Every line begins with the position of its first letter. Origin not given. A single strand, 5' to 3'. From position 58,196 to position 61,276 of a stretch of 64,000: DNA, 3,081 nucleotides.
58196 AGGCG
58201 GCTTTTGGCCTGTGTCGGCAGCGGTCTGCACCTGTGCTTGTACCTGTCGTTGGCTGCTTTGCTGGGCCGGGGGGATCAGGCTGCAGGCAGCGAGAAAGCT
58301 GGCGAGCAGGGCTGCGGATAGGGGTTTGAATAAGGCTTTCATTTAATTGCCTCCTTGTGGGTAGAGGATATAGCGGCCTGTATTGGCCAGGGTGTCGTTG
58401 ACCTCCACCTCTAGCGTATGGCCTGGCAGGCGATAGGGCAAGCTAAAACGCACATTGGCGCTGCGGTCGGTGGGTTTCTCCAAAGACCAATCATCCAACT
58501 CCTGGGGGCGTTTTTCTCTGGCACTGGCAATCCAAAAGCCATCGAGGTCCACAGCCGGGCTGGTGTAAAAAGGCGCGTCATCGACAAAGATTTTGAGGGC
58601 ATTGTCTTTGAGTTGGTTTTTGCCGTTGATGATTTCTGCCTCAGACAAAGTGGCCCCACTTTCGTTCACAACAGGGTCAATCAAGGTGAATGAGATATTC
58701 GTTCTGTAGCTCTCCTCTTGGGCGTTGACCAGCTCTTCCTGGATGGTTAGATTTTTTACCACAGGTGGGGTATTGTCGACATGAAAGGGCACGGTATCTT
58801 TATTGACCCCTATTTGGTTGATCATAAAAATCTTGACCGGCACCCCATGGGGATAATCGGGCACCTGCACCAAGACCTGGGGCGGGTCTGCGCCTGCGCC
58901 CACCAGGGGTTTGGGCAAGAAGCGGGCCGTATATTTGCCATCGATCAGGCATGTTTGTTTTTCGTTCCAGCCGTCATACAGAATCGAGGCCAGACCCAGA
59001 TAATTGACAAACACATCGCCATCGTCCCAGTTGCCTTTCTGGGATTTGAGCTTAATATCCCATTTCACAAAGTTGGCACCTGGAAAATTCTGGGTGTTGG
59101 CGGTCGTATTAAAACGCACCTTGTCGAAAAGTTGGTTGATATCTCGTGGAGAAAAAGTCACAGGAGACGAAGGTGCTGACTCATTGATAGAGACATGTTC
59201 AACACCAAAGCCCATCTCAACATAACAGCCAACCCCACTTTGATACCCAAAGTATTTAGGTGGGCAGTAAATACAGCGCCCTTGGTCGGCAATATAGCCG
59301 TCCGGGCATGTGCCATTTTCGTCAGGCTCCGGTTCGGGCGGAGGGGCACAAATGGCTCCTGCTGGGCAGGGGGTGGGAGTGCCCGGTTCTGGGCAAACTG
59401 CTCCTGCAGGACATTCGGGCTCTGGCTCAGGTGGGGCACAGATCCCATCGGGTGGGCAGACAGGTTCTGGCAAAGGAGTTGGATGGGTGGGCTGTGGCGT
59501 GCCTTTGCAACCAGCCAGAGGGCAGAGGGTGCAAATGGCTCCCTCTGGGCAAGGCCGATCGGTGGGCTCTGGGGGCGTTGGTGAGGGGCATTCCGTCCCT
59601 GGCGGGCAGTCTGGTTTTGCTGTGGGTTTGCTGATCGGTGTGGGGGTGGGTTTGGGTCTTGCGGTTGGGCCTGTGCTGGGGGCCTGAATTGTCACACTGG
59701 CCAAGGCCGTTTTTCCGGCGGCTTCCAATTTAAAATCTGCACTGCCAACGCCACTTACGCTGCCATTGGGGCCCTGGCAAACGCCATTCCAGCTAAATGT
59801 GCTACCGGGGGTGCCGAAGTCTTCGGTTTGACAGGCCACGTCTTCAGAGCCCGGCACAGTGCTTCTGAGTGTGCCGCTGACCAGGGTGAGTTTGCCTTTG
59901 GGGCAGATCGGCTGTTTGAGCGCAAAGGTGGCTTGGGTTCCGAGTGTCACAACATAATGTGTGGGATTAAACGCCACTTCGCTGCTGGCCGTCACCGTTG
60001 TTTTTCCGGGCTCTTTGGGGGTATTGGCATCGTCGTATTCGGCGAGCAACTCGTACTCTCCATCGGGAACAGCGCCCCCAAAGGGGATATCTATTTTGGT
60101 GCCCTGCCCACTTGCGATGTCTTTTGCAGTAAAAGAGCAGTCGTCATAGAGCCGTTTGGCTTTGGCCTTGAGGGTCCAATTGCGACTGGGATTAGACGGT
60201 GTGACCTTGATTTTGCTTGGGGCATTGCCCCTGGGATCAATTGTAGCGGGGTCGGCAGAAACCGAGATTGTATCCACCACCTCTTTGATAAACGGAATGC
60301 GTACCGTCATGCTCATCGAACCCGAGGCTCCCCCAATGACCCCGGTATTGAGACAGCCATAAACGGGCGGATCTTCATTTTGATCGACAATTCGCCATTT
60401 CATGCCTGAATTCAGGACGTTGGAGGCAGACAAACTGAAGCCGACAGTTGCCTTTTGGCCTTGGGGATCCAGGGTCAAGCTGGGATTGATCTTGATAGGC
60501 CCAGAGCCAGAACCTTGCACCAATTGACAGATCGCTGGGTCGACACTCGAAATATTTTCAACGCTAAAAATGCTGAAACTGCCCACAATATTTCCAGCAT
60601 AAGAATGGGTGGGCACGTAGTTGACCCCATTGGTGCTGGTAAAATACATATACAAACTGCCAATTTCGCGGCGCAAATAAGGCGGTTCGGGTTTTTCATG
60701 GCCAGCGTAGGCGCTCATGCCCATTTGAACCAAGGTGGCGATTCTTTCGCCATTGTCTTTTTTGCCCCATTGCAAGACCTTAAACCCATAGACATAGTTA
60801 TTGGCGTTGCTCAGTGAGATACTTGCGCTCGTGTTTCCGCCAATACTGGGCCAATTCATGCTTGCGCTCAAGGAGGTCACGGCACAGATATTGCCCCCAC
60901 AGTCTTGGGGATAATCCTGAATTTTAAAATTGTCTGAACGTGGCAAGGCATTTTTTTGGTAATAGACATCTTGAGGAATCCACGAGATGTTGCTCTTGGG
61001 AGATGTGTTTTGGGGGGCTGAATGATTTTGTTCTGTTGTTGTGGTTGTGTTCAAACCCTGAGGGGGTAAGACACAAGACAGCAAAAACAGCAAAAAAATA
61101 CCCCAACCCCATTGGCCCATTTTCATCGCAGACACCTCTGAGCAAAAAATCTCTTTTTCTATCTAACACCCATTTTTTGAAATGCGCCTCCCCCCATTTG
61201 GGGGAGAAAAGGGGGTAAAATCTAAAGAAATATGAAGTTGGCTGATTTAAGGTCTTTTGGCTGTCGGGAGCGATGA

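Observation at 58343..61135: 930-aa secreted protein with a Pro/Cys-rich hinge, the translationally coupled partner of the lipoprotein family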

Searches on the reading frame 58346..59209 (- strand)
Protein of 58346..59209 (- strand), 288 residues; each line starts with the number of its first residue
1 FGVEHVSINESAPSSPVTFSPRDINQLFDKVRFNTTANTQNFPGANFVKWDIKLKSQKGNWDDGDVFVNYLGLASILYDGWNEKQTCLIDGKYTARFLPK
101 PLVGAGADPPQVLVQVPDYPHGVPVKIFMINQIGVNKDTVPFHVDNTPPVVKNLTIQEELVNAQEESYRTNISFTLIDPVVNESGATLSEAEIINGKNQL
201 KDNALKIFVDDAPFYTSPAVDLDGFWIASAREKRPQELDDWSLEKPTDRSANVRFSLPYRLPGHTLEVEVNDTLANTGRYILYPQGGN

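Call 44: find_related_loci(query=A4, collection=genome_contigs, flank=6000)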
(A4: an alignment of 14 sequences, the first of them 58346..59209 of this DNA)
Query A4 (288 aa) in genome_contigs; peptide patterns used: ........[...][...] (x = any residue, [..] = any of these).
441 stretches matched a pattern; 3 encode a relative of the query (tblastn E <= 1e-3); 3 distinct loci.
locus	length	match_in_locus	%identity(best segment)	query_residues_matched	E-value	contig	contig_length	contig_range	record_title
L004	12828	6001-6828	54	1-286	4e-94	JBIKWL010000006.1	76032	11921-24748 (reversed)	MAG: Candidatus Sericytochromatia bacterium isolate ME2015-09-13_3300035666_group6_bin207 Rohwer_bin1392_scaffold_160_c1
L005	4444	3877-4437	56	1-191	7e-67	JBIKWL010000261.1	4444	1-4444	MAG: Candidatus Sericytochromatia bacterium isolate ME2015-09-13_3300035666_group6_bin207 Rohwer_bin1392_scaffold_37166_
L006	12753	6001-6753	28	15-282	9e-25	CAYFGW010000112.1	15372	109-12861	MAG TPA_asm: uncultured Candidatus Sericytochromatia bacterium isolate ERP003628_co1_38 genome assembly, contig: NODE_20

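Call 55: search_protein_families(library=pfam, alignment_id=A4, max_evalue=5)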
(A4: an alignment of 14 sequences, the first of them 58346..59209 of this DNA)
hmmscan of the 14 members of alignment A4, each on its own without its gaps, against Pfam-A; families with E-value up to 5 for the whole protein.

A. member 1, window:58346-59209:- (288 aa): 0 families

B. families by the number of members that match (of 14 scanned): 7 families
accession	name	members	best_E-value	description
PF13860.13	FlgD_ig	1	0.027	FlgD Ig-like domain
PF00630.25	Filamin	1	0.13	Filamin/ABP280 repeat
PF16719.11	SAWADEE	1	0.14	SAWADEE domain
PF07128.17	DUF1380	1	0.14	Protein of unknown function (DUF1380)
PF24893.1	DUF7743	1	0.15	Domain of unknown function (DUF7743)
PF03393.22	Matrix_Pneumo_N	1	0.23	Pneumovirus matrix protein N-terminal domain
PF23034.1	DUF7035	1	0.49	Domain of unknown function (DUF7035)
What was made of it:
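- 58775..59191 (-): C-module, first beta-sandwich (residues 646-784; motif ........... ... W ... DGW ... CLIDGKY). There is only a marginal FlgD_ig hit, in 1 of 14 members (call 55).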

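Call 56: search_solved_structures(query=A4, max_evalue=10, show_alignments=3)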
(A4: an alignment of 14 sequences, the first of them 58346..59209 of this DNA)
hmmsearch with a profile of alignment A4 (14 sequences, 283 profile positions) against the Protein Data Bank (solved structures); distinct sequences matched with E-value up to 10: 0.

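Call 58: find_related_loci(query=A4, collection=metagenome_contigs, flank=5000)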
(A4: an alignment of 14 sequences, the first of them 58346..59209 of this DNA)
Query A4 (288 aa) in metagenome_contigs; peptide patterns used: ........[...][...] (x = any residue, [..] = any of these).
600 stretches matched a pattern, but none encodes a relative of the query by tblastn (E <= 1e-3).
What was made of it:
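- Tried and rejected: The metagenome scan with the C-module found nothing (call 58).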

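Call 59: find_homologous_proteins(query=A4, max_evalue=0.001)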
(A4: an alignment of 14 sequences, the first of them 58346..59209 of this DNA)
Query A4 (14 sequences) (288 aa, profile of the alignment): 5 proteins with E <= 0.001 among 4997 candidates.
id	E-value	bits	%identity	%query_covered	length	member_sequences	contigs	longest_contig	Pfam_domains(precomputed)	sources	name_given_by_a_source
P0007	1.4e-95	338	46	96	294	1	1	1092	-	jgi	jgi:hypothetical protein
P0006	3.5e-95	337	58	99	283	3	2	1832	-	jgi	jgi:hypothetical protein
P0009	7.3e-92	326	36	95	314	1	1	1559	-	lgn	-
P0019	4.6e-65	238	29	94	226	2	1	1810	-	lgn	-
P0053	7.7e-10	57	34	14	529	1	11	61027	PF08238.19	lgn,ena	-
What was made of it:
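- Tried and rejected: The word-indexed search with the C-module profile added only short contigs and a marginal Sel1 protein (call 59).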

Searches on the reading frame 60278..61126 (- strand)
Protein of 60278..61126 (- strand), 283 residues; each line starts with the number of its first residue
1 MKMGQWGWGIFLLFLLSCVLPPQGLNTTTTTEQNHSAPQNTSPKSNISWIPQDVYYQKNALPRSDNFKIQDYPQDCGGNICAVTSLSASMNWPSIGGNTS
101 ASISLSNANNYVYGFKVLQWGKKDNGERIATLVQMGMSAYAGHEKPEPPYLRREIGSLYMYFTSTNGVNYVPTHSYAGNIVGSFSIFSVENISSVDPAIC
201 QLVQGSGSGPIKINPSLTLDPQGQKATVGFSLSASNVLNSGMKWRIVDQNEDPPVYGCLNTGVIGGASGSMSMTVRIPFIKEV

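Call 77: search_solved_structures(query=A6, max_evalue=10, show_alignments=2)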
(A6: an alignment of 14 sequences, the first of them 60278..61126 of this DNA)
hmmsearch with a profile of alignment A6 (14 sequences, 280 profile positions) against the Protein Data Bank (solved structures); distinct sequences matched with E-value up to 10: 3.
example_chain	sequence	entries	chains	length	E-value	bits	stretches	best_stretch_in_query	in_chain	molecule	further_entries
28li_A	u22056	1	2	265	0.21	14.3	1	3-55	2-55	Uncharacterized conserved protein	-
9o4k_D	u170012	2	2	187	0.28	13.8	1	149-179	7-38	SKP1-like protein 1A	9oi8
2db8_A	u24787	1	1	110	0.41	13.3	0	78-96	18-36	Tripartite motif protein 9, isoform 2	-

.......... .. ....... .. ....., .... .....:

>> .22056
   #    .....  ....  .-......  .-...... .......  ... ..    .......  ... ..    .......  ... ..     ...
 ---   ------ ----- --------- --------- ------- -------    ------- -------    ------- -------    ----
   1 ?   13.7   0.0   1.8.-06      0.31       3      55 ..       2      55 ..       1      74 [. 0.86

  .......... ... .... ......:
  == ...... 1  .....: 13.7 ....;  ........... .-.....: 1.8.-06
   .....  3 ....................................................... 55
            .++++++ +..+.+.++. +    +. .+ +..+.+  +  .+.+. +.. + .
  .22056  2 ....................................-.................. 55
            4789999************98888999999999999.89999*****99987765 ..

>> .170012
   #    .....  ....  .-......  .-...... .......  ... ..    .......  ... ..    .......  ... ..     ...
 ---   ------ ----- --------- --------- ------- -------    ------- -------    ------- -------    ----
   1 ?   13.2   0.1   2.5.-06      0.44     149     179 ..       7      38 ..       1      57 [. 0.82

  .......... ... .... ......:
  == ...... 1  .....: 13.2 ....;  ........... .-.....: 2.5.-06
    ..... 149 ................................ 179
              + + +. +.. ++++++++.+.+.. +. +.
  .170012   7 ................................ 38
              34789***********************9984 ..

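Call 78: search_protein_families(library=pfam, alignment_id=A6, max_evalue=5)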
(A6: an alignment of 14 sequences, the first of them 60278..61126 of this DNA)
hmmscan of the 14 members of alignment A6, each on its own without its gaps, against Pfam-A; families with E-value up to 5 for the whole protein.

A. member 1, window:60278-61126:- (283 aa): 0 families

B. families by the number of members that match (of 14 scanned): 3 families
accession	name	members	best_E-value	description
PF11453.13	DUF2950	1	0.0077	Protein of unknown function (DUF2950)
PF01723.21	Chorion_1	1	0.048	Chorion protein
PF18259.7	CBM65_1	1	0.1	Carbohydrate binding module 65 domain 1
